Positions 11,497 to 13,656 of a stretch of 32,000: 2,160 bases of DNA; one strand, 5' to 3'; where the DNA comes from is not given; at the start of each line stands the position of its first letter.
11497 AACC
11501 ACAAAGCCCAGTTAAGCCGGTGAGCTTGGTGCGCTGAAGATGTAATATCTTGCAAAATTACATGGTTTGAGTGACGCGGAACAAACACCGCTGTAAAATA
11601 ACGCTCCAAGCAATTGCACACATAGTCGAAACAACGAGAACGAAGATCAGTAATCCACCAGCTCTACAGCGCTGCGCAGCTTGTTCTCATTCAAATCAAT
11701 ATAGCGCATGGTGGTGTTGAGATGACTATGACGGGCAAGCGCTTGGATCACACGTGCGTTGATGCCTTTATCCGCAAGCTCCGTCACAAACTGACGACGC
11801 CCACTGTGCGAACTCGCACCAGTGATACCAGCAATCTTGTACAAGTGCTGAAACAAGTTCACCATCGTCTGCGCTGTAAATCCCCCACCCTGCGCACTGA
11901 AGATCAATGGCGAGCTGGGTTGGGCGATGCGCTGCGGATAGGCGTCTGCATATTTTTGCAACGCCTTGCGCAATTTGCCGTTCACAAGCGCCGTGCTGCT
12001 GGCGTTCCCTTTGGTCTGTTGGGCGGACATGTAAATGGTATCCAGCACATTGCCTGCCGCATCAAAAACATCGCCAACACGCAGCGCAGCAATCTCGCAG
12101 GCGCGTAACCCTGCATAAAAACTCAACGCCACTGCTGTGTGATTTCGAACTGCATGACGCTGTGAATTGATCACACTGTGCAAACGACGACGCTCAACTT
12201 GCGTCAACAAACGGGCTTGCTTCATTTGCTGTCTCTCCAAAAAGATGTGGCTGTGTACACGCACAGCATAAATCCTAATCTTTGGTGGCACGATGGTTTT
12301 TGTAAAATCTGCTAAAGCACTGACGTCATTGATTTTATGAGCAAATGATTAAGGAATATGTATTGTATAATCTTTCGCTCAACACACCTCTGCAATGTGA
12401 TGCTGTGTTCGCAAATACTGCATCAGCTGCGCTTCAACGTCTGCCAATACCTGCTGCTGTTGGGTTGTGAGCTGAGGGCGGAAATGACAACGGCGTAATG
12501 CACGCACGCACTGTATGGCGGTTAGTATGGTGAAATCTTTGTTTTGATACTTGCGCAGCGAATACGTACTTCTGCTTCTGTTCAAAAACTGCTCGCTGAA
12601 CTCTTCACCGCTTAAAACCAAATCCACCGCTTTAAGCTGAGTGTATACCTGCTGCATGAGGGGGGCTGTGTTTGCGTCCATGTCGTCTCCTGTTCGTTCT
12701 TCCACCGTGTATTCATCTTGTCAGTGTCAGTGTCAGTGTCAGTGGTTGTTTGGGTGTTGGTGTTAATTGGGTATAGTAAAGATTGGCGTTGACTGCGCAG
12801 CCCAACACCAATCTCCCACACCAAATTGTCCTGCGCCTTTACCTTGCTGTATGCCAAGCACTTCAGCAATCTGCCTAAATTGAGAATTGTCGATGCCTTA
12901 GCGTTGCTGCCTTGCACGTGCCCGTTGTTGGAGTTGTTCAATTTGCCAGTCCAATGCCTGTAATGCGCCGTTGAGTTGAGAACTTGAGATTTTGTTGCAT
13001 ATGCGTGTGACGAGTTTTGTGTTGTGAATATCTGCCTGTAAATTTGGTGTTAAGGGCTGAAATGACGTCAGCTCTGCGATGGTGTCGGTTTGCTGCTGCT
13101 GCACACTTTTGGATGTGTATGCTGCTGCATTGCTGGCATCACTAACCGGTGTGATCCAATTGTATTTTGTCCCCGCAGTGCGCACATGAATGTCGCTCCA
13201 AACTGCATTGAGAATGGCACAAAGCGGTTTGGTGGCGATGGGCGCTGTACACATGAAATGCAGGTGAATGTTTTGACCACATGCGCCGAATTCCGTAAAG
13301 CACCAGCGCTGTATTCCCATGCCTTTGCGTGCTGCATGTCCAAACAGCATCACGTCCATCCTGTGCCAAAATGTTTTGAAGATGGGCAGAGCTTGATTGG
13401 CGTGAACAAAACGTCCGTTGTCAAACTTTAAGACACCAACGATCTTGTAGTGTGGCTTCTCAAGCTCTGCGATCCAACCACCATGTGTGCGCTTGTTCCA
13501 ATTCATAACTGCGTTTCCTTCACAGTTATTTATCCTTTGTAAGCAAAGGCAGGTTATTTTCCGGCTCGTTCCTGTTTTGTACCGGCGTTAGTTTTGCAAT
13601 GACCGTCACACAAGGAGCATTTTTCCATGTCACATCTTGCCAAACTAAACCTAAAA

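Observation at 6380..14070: Four copies of a 21-nt palindrome partition the island into gene modules, with flipped central-base polarity and a linked SD-ATG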

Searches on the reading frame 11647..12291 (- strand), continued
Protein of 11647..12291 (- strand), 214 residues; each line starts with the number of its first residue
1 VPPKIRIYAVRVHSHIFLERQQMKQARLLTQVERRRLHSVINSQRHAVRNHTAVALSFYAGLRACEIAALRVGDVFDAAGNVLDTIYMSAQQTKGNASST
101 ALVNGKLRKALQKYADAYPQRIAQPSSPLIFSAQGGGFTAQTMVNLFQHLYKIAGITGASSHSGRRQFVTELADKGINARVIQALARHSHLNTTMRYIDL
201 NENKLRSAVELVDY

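Call 64: find_encoding_contigs(protein=P0017, flank=10000, max_places=2)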
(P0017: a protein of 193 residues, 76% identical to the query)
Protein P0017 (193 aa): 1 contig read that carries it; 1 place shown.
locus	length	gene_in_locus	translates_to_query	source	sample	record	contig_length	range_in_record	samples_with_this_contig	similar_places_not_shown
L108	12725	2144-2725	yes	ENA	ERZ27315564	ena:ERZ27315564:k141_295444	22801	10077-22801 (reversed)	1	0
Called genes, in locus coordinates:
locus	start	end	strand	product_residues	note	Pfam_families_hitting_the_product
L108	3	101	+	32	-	?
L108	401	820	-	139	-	PF20346:DUF6641 (weak)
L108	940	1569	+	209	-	-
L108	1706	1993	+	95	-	PF20331:DUF6626 (weak)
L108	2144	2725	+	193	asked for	PF00589:Phage_integrase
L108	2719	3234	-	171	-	-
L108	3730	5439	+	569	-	-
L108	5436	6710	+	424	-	-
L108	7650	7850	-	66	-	-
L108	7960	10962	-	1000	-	-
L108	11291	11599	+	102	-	PF13560:HTH_31, PF12844:HTH_19, PF01381:HTH_3 (faint)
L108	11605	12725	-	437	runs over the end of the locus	-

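Call 109: search_dna_similar(query=window:11647-12225:-, collection=plasmids, mode=protein, max_evalue=1e-20, max_rows=15)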
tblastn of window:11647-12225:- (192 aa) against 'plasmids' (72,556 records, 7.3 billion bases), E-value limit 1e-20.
Records with a match: 327; places in all: 383; records where one place covers at least 80% of the query: 327.
Best place of each record, by identity: <60% 327.
By first word of the organism name: Acinetobacter 156; Piscirickettsia 141; Legionella 25; Paracoccus 3; Azospirillum 1; Bradyrhizobium 1.
By predicted mobility (MOB-suite, as given by PLSDB): non-mobilizable 171; mobilizable 136; conjugative 20.
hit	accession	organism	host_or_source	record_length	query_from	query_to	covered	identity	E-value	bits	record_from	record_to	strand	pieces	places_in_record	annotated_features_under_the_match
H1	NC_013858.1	Azospirillum sp. B510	-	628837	1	190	99%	50.0%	7e-52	185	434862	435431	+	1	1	site-specific integrase | hypothetical protein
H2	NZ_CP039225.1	Piscirickettsia salmonis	Salmo salar,cell culture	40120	2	190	98%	37.6%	9e-27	113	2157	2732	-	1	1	site-specific integrase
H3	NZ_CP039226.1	Piscirickettsia salmonis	Salmo salar,cell culture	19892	2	190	98%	37.6%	1e-26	112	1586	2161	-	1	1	site-specific integrase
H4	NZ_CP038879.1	Piscirickettsia salmonis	Salmo salar,cell culture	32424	2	190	98%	37.6%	2e-26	112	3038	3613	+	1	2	site-specific integrase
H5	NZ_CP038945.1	Piscirickettsia salmonis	Salmo salar,cell culture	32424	2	190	98%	37.6%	2e-26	112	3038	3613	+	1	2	site-specific integrase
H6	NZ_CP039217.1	Piscirickettsia salmonis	Salmo salar,cell culture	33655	2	190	98%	37.6%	2e-26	112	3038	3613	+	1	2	site-specific integrase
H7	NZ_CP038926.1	Piscirickettsia salmonis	Salmo salar,cell culture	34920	2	190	98%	37.6%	2e-26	112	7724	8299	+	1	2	site-specific integrase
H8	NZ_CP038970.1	Piscirickettsia salmonis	Salmo salar,cell culture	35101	2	190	98%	37.6%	2e-26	112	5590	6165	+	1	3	site-specific integrase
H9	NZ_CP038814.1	Piscirickettsia salmonis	Oncorhynchus kisutch,cell culture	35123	2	190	98%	37.6%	2e-26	112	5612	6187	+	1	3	site-specific integrase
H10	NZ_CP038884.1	Piscirickettsia salmonis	Oncorhynchus kisutch,cell culture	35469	2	190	98%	37.6%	2e-26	112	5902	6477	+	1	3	site-specific integrase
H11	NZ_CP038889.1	Piscirickettsia salmonis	Salmo salar,cell culture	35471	2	190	98%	37.6%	2e-26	112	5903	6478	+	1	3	site-specific integrase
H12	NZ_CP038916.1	Piscirickettsia salmonis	Oncorhynchus kisutch,cell culture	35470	2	190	98%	37.6%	2e-26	112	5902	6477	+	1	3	site-specific integrase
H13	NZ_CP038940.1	Piscirickettsia salmonis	Salmo salar,cell culture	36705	2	190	98%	37.6%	2e-26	112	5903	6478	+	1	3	site-specific integrase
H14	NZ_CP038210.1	Piscirickettsia salmonis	Salmo salar,ISOLATE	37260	2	190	98%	37.6%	2e-26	112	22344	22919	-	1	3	site-specific integrase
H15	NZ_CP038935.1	Piscirickettsia salmonis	Oncorhynchus mykiss,cell culture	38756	2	190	98%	37.6%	2e-26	112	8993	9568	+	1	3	site-specific integrase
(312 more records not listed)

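Call 110: search_dna_similar(query=window:11647-12225:-, collection=phages, mode=protein, max_evalue=1e-15, max_rows=10)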
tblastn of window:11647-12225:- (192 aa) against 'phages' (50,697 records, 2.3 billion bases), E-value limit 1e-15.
Records with a match: 3; places in all: 3; records where one place covers at least 80% of the query: 2.
Best place of each record, by identity: <60% 3.
By first word of the organism name: Brevundimonas 2; Erythrobacter 1.
By host as written in the record: Brevundimonas pondensis LVF1 2; Erythrobacter sp. 1.
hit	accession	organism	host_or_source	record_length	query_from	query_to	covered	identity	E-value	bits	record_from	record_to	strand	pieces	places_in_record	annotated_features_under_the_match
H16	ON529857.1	Brevundimonas phage vB_BpoS-Kikimora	Brevundimonas pondensis LVF1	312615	1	188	98%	32.4%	9e-20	92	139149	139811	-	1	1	integrase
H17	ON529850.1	Brevundimonas phage vB_BpoS-Gurke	Brevundimonas pondensis LVF1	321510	1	188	98%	32.4%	1e-19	91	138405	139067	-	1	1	integrase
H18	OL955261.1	Erythrobacter phage vB_EliS-L02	Erythrobacter sp.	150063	27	179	80%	34.3%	3e-16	82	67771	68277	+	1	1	tyrosine recombinase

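Call 111: search_dna_similar(query=window:11647-12225:-, collection=plasmids, mode=protein, max_evalue=1e-20, max_rows=25, rows=spread)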
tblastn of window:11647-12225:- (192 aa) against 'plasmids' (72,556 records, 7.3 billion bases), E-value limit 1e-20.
Records with a match: 327; places in all: 383; records where one place covers at least 80% of the query: 327.
Best place of each record, by identity: <60% 327.
By first word of the organism name: Acinetobacter 156; Piscirickettsia 141; Legionella 25; Paracoccus 3; Azospirillum 1; Bradyrhizobium 1.
By predicted mobility (MOB-suite, as given by PLSDB): non-mobilizable 171; mobilizable 136; conjugative 20.
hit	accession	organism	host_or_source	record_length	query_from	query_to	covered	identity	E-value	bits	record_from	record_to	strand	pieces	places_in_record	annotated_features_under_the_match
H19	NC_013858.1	Azospirillum sp. B510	-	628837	1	190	99%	50.0%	7e-52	185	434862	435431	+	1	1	site-specific integrase | hypothetical protein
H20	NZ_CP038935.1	Piscirickettsia salmonis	Oncorhynchus mykiss,cell culture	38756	2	190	98%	37.6%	2e-26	112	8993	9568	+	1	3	site-specific integrase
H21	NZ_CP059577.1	Legionella sp. PC997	Biofilm - potable water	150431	3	189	97%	37.8%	1e-27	115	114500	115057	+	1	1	site-specific integrase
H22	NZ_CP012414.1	Piscirickettsia salmonis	Salmo salar,Kidney,kidney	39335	2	190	98%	36.6%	2e-23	103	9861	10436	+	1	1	site-specific integrase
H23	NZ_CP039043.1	Piscirickettsia salmonis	Salmo salar,cell culture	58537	2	190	98%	36.6%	2e-23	103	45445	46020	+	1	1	site-specific integrase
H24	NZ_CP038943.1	Piscirickettsia salmonis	Salmo salar,cell culture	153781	2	190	98%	36.1%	6e-25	107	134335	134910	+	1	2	site-specific integrase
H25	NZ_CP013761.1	Piscirickettsia salmonis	Salmo salar,liver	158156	2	190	98%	36.1%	7e-25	107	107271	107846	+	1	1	site-specific integrase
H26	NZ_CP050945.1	Piscirickettsia salmonis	Salmo salar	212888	2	190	98%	36.1%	7e-25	107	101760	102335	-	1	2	site-specific integrase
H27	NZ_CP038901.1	Piscirickettsia salmonis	Salmo salar,cell culture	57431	2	190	98%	36.1%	7e-23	102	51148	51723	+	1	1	site-specific integrase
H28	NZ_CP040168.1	Piscirickettsia salmonis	Salmo salar,cell culture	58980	2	190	98%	36.1%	7e-23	102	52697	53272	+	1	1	site-specific integrase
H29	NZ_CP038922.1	Piscirickettsia salmonis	Oncorhynchus kisutch,cell culture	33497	2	190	98%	35.6%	6e-24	105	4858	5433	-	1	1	site-specific integrase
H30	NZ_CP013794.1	Piscirickettsia salmonis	Salmo salar,liver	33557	2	190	98%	35.6%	6e-24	105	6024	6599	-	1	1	site-specific integrase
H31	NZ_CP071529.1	Legionella lytica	Acanthamoeba castellanii,bacterial ...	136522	3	184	95%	36.1%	7e-25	107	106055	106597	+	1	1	site-specific integrase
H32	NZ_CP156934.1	Acinetobacter baumannii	Homo sapiens,sputum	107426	24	188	86%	39.5%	1e-24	107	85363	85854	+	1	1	site-specific integrase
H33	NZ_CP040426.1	Acinetobacter baumannii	Homo sapiens,whole organism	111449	24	188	86%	39.5%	1e-24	107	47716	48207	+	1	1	site-specific integrase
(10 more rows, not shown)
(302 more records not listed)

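Call 112: get_annotated_region(hit=H1, flank=9000)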
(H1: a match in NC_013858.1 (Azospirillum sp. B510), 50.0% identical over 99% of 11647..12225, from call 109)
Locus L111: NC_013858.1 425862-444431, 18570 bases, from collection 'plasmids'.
description: Azospirillum sp. B510 plasmid pAB510d, complete sequence
organism: Azospirillum sp. B510 (NCBI taxid 137722)
taxonomy: Bacteria; Pseudomonadota; Alphaproteobacteria; Rhodospirillales; Azospirillaceae; Azospirillum; Azospirillum sp. B510
host: -; source: -; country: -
typing (MOB-suite, as given by PLSDB): non-mobilizable
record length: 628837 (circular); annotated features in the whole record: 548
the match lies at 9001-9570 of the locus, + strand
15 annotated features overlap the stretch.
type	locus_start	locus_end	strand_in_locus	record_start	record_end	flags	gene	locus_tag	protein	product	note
CDS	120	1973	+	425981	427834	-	-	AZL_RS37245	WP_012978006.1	ATP-binding protein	-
CDS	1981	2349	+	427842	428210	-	-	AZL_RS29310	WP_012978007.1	response regulator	GO:0000160 - phosphorelay signal transduction system [Evidence IEA]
CDS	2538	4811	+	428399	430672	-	-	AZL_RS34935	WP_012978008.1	CHAT domain-containing protein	-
CDS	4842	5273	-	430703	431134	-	-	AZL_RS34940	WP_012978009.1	MarR family transcriptional regulator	GO:0006355 - regulation of DNA-templated transcription [Evidence IEA]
CDS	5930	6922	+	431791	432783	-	-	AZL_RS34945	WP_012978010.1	hypothetical protein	-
CDS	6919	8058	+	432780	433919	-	-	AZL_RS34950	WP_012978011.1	hypothetical protein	-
CDS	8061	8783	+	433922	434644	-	-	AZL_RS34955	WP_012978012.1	hypothetical protein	-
CDS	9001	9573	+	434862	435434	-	-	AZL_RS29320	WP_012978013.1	site-specific integrase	GO:0015074 - DNA integration [Evidence IEA]; GO:0006310 - DNA recombination [Evidence IEA]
CDS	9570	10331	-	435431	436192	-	-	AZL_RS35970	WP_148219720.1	hypothetical protein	-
CDS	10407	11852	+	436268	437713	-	-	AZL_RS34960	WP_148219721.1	hypothetical protein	-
CDS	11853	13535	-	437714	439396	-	-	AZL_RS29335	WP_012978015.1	hypothetical protein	-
CDS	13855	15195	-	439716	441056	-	-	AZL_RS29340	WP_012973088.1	IS1380-like element ISAzs3 family transposase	-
CDS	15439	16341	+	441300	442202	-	-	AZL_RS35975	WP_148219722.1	HEPN domain-containing protein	-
CDS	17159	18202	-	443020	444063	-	-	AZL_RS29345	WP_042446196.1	LacI family DNA-binding transcriptional regulator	GO:0006351 - DNA-templated transcription [Evidence IEA]; GO:0045892 - negative regulation of DNA-templated ...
CDS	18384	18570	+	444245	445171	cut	-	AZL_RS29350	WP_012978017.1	dihydrodipicolinate synthase family protein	GO:0009436 - glyoxylate catabolic process [Evidence IEA]; GO:0071704 - organic substance metabolic process [Evidence ...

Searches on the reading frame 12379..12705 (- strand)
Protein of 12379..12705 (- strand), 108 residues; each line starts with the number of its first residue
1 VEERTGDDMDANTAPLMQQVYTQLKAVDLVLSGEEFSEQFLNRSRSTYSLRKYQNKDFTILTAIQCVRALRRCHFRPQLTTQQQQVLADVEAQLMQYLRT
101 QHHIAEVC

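Call 9: search_protein_families(library=pfam, proteins=[window:12379-12705:-], max_evalue=0.01)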
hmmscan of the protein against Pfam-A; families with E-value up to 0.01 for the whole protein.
window:12379-12705:- (108 aa): 1 family
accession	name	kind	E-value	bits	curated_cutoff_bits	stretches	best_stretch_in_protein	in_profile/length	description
PF20331.3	DUF6626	-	1.2e-06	29.3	27.3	1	17-100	1-82/96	Family of unknown function (DUF6626)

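Call 10: search_protein_families(library=padloc, proteins=[window:12379-12705:-], max_evalue=0.01)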
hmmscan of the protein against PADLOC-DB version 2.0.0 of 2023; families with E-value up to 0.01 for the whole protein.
window:12379-12705:- (108 aa): 0 families

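Call 11: search_protein_families(library=ncbifam, proteins=[window:12379-12705:-], max_evalue=0.01)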
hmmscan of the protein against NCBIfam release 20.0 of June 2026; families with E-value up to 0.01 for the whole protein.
window:12379-12705:- (108 aa): 0 families

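Call 12: search_protein_families(library=phrogs, proteins=[window:12379-12705:-], max_evalue=0.01)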
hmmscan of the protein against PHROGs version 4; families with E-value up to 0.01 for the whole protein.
window:12379-12705:- (108 aa): 1 family
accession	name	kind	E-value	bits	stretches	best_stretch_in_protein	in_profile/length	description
phrog_33694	-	unknown function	2.4e-05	25.6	1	17-76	3-62/97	-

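Call 88: search_solved_structures(query=A11, max_evalue=10)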
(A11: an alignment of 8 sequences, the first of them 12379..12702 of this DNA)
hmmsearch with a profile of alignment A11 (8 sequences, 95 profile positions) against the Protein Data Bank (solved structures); distinct sequences matched with E-value up to 10: 4.
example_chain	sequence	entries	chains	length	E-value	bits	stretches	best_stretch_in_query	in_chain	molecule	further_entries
5o77_A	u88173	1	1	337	0.73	13.2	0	14-44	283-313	OmpK35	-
9fig_A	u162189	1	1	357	1.6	12.1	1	40-83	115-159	arginine kinase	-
5o78_A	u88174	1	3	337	2.2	11.6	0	14-44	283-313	Phosphoporin PhoE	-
9hn1_A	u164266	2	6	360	5.5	10.4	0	14-44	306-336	OmpK35 | OmpK35 porin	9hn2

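Call 96: predict_structure(protein=window:12379-12702:-)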
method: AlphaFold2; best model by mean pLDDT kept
length: 107 residues; sequences in the alignment: 1
mean_pLDDT: 61.2   pTM: 0.55
mean pLDDT of the five models: 61.2, 60.9, 58.0, 57.4, 55.8
residues with pLDDT >= 90: 0; 70-90: 48; 50-70: 18; < 50: 41
segments of 3 or more residues with pLDDT < 50: 1-8, 31-56, 102-107
pLDDT, mean of each block of 10 residues (from residue 1): 44 73 72 41 39 51 75 67 85 79 41
secondary structure, 60 per line:
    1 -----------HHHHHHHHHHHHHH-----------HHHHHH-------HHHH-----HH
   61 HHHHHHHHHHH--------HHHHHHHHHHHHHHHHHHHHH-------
elements in order: H12-25 H37-42 H50-53 H59-71 H80-100
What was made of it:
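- Tried and rejected: The DUF6626 single-sequence model was too poor to use (call 96).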

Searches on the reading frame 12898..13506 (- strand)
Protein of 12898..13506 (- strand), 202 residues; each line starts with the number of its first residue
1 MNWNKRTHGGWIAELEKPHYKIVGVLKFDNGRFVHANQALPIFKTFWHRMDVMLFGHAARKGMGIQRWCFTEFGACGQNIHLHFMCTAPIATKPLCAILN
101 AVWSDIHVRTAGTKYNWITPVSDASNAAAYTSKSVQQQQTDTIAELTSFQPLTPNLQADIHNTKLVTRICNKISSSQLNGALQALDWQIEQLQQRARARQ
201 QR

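Call 9: search_protein_families(library=pfam, proteins=[window:12898-13506:-], max_evalue=0.01)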
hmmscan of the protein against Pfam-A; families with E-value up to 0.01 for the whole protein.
window:12898-13506:- (202 aa): 1 family
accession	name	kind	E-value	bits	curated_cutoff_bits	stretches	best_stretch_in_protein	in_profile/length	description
PF23343.2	REP_ORF2-G2P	-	0.0087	16.8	27.8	0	45-136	21-96/99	Replication-associated protein ORF2/G2P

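Call 10: search_protein_families(library=padloc, proteins=[window:12898-13506:-], max_evalue=0.01)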
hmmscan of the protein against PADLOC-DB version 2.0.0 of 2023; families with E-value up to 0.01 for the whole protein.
window:12898-13506:- (202 aa): 0 families

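Call 11: search_protein_families(library=ncbifam, proteins=[window:12898-13506:-], max_evalue=0.01)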
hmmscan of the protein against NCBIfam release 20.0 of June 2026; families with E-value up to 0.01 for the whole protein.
window:12898-13506:- (202 aa): 0 families

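Call 12: search_protein_families(library=phrogs, proteins=[window:12898-13506:-], max_evalue=0.01)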
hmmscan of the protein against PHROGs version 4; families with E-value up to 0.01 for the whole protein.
window:12898-13506:- (202 aa): 0 families

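Call 45: search_solved_structures(query=window:12898-13506:-, max_evalue=1)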
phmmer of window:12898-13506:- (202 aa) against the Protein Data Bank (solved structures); distinct sequences matched with E-value up to 1: 8.
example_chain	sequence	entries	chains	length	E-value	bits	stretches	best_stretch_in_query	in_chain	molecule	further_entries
3gq7_A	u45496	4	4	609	0.054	16.3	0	159-200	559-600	Preneck appendage protein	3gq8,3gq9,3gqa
6qz9_A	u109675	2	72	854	0.09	15.6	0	159-200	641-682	Pre-neck appendage protein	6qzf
3suc_A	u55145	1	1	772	0.098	15.5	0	159-200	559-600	Preneck appendage protein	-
6fxc_Ag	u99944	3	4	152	0.8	12.5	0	156-192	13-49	30S ribosomal protein S7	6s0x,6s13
9t4r_G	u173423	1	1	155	0.8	12.5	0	156-192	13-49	Small ribosomal subunit protein uS7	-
5tcu_SG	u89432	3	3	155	0.82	12.4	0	156-192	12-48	30S ribosomal protein S7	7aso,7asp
5nd8_g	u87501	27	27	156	0.82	12.4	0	156-192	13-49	30S ribosomal protein S7 | Small ribosomal subunit protein uS7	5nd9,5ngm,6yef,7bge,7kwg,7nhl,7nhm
5li0_g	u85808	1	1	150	0.9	12.3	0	157-192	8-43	30S ribosomal protein S7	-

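Call 108: search_protein_families(library=pfam, proteins=[window:12898-13506:-], max_evalue=10)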
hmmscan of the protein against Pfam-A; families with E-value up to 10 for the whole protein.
window:12898-13506:- (202 aa): 2 families
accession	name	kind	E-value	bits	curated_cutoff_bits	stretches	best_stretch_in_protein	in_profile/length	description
PF23343.2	REP_ORF2-G2P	-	0.0087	16.8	27.8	1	45-136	21-96/99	Replication-associated protein ORF2/G2P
PF19761.4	DUF6248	-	0.13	12.6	26.7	1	63-141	41-128/155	Family of unknown function (DUF6248)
